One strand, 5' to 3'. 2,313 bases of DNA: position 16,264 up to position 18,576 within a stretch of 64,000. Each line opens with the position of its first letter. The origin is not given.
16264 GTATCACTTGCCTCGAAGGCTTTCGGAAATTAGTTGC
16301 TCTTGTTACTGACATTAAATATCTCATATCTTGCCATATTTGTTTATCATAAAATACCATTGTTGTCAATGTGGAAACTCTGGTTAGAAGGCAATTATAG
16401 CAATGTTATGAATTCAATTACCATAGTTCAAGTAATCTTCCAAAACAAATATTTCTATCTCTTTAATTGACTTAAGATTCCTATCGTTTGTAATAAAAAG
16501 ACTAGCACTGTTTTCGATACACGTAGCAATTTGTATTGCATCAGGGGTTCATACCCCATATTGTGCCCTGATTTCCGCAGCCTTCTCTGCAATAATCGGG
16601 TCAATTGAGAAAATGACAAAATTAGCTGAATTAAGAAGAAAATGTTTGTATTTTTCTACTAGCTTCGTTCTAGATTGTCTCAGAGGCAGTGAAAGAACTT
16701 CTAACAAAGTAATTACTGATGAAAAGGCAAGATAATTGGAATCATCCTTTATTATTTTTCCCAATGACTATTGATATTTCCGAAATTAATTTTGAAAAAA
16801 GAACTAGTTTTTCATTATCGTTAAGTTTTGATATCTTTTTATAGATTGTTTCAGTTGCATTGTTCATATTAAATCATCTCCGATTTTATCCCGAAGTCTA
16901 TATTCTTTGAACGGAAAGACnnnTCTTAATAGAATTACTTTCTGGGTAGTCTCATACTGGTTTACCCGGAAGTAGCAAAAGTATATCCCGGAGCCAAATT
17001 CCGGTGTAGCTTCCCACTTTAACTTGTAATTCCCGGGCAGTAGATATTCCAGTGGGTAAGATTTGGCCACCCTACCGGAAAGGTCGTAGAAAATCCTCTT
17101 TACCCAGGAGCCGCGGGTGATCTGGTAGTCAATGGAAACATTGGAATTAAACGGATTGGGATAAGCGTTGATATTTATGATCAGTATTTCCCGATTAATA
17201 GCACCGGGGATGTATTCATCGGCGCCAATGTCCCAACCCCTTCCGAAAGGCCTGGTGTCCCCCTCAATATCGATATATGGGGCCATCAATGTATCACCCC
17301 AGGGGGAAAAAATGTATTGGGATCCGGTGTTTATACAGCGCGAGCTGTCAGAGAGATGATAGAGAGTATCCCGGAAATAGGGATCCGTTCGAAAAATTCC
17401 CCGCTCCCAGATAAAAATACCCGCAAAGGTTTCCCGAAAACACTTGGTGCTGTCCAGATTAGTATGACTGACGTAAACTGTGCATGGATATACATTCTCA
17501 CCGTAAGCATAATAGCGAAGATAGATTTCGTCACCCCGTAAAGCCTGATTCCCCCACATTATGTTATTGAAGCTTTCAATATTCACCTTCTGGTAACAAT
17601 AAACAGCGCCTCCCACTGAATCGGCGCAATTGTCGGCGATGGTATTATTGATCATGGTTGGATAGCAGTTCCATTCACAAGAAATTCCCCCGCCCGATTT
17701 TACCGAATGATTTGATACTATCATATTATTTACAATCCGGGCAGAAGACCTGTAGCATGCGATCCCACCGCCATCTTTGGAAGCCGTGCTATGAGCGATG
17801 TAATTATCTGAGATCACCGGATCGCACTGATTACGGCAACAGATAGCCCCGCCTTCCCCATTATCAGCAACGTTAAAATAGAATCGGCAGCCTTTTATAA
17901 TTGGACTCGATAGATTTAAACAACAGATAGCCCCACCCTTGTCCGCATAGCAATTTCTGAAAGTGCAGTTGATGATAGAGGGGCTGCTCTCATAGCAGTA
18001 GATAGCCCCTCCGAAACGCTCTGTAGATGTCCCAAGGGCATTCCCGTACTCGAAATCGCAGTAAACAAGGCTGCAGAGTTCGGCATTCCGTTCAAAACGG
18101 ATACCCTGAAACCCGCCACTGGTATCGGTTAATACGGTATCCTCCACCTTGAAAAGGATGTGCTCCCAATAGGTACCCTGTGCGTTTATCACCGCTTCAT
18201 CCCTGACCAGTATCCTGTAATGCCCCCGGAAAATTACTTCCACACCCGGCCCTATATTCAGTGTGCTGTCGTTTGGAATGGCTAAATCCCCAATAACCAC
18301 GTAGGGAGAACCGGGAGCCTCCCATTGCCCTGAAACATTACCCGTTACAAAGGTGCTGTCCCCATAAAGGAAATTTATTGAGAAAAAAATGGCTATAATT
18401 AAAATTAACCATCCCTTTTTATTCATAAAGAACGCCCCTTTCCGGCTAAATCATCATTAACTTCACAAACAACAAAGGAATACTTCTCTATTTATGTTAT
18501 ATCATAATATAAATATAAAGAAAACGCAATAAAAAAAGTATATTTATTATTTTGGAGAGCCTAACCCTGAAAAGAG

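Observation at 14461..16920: GC-rich three-cassette islet after the groEL terminator, with a conserved structured element after each gene (weak attC-like resemblance)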

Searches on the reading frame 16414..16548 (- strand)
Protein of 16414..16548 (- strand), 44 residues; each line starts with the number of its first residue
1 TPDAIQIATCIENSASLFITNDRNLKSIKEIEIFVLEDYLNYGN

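Call 6: search_protein_families(library=pfam, proteins=[window:16414-16548:-], max_evalue=0.05)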
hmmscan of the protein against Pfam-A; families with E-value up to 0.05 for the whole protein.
window:16414-16548:- (44 aa): 1 family
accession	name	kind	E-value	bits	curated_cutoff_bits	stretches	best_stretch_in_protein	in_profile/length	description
PF01850.27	PIN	-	0.00069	20.7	23.6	1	2-29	92-118/120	PIN domain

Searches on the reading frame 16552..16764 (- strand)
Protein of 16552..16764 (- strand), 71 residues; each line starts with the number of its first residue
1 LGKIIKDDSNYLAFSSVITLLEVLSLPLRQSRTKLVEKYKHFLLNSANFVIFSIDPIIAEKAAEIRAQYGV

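Call 6: search_protein_families(library=pfam, proteins=[window:16552-16764:-], max_evalue=0.05)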
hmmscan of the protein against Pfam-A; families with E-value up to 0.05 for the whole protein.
window:16552-16764:- (71 aa): 1 family
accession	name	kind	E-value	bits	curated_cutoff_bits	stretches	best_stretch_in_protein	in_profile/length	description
PF01850.27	PIN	-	2.4e-05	25.4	23.6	1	11-70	29-88/120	PIN domain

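Call 77: search_protein_families(library=ncbifam, proteins=[window:16552-16764:-], max_evalue=0.01)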
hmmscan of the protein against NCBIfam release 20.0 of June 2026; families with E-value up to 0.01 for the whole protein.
window:16552-16764:- (71 aa): 0 families

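Call 78: search_protein_families(library=padloc, proteins=[window:16552-16764:-], max_evalue=0.01)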
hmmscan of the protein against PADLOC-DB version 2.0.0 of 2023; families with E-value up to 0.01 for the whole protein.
window:16552-16764:- (71 aa): 0 families

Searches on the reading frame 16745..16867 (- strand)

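Call 6: search_protein_families(library=pfam, proteins=[window:16745-16867:-], max_evalue=0.05)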
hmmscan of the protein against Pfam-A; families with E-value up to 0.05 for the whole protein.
window:16745-16867:- (41 aa): 2 families
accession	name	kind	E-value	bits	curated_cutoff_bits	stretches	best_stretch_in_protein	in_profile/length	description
PF14202.11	TnpW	-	0.0065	16.6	25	1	3-15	19-31/35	Transposon-encoded protein TnpW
PF18326.6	RFX5_N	-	0.0091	16.2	25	1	3-32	17-46/59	RFX5 N-terminal domain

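Call 77: search_protein_families(library=ncbifam, proteins=[window:16745-16867:-], max_evalue=0.01)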
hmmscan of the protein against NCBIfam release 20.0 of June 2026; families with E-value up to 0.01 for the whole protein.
window:16745-16867:- (41 aa): 0 families

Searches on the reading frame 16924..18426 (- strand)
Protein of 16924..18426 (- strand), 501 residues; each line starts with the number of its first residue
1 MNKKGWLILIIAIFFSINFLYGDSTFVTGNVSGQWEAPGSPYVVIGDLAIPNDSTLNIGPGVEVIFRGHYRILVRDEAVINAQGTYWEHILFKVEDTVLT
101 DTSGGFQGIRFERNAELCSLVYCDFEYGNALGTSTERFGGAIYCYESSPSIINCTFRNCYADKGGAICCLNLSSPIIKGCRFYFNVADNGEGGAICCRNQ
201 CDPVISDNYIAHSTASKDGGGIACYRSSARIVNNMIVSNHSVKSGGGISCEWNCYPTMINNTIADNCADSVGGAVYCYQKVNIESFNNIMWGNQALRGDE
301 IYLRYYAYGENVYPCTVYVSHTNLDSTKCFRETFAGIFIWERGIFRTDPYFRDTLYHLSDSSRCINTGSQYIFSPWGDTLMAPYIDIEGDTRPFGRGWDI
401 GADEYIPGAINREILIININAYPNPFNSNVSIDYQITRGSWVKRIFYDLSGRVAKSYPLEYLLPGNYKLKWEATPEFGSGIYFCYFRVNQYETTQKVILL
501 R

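Call 6: search_protein_families(library=pfam, proteins=[window:16924-18426:-], max_evalue=0.05)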
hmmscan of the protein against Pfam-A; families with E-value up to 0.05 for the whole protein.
window:16924-18426:- (501 aa): 2 families
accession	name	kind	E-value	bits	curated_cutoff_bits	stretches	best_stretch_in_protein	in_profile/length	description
PF02415.23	Chlam_PMP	-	7.8e-08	32.2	20.6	0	262-277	3-18/19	Chlamydia polymorphic membrane protein (Chlamydia_PMP) repeat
PF18962.6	Por_Secre_tail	-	0.0004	21.1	27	1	422-498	2-74/75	Secretion system C-terminal sorting domain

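Call 56: find_homologous_proteins(query=window:16924-18426:-, max_evalue=1e-20)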
Query window:16924-18426:- (501 aa): 86 proteins with E <= 1e-20 among 3799 candidates.
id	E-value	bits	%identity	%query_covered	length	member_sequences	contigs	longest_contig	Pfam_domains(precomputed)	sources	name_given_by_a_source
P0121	0.0e+0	1189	100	100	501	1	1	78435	PF02415.24,PF18962.8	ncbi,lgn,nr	ncbi:right-handed parallel beta-helix repeat-containing protein [bacterium]|nr:right-handed parallel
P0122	1.7e-117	412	33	72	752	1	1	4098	PF13229.13,PF02415.24,PF18962.8,PF05048.20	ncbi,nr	ncbi:right-handed parallel beta-helix repeat-containing protein, partial [bacterium]|nr:right-handed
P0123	6.2e-115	403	33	74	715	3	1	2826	PF13229.13,PF02415.24,PF18962.8,PF05048.20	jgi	-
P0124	6.9e-109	383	33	100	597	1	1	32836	PF18962.8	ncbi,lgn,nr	ncbi:T9SS type A sorting domain-containing protein [bacterium]|nr:T9SS type A sorting domain-contain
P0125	1.3e-108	382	40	94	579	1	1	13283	PF13229.13,PF02415.24,PF05048.20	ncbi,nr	ncbi:right-handed parallel beta-helix repeat-containing protein [bacterium]|nr:right-handed parallel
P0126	1.6e-106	375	33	95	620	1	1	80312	PF13229.13,PF02415.24,PF18962.8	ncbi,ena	-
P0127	4.4e-98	348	34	74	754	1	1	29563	PF02415.24,PF18962.8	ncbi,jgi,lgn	-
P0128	4.7e-98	347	35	99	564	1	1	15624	PF13229.13,PF02415.24,PF18962.8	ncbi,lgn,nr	ncbi:right-handed parallel beta-helix repeat-containing protein [bacterium]|nr:right-handed parallel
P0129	2.0e-97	345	38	65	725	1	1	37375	PF13229.13,PF18962.8,PF05048.20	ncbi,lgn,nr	ncbi:right-handed parallel beta-helix repeat-containing protein [bacterium]|nr:right-handed parallel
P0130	1.7e-80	290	32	74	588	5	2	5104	PF13229.13,PF18962.8,PF05048.20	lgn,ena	-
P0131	5.7e-75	271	38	76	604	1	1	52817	PF13229.13,PF05048.20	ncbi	-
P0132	6.4e-74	268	34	76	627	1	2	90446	PF13229.13,PF05048.20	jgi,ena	-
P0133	4.9e-71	258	45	30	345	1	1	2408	-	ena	-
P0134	8.6e-68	248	42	55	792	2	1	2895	PF13229.13,PF18962.8,PF05048.20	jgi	-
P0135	1.4e-67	247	36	54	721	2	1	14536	PF13229.13,PF18962.8,PF05048.20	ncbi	-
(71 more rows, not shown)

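Call 57: find_encoding_contigs(protein=P0121, flank=10000, max_places=10)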
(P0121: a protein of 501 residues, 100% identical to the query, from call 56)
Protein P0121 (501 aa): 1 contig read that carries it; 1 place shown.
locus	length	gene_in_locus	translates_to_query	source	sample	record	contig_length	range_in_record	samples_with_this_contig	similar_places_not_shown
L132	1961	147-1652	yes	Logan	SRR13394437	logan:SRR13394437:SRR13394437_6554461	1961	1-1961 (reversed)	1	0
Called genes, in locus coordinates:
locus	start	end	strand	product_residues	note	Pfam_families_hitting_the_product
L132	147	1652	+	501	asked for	PF02415:Chlam_PMP (faint), PF18962:Por_Secre_tail (weak)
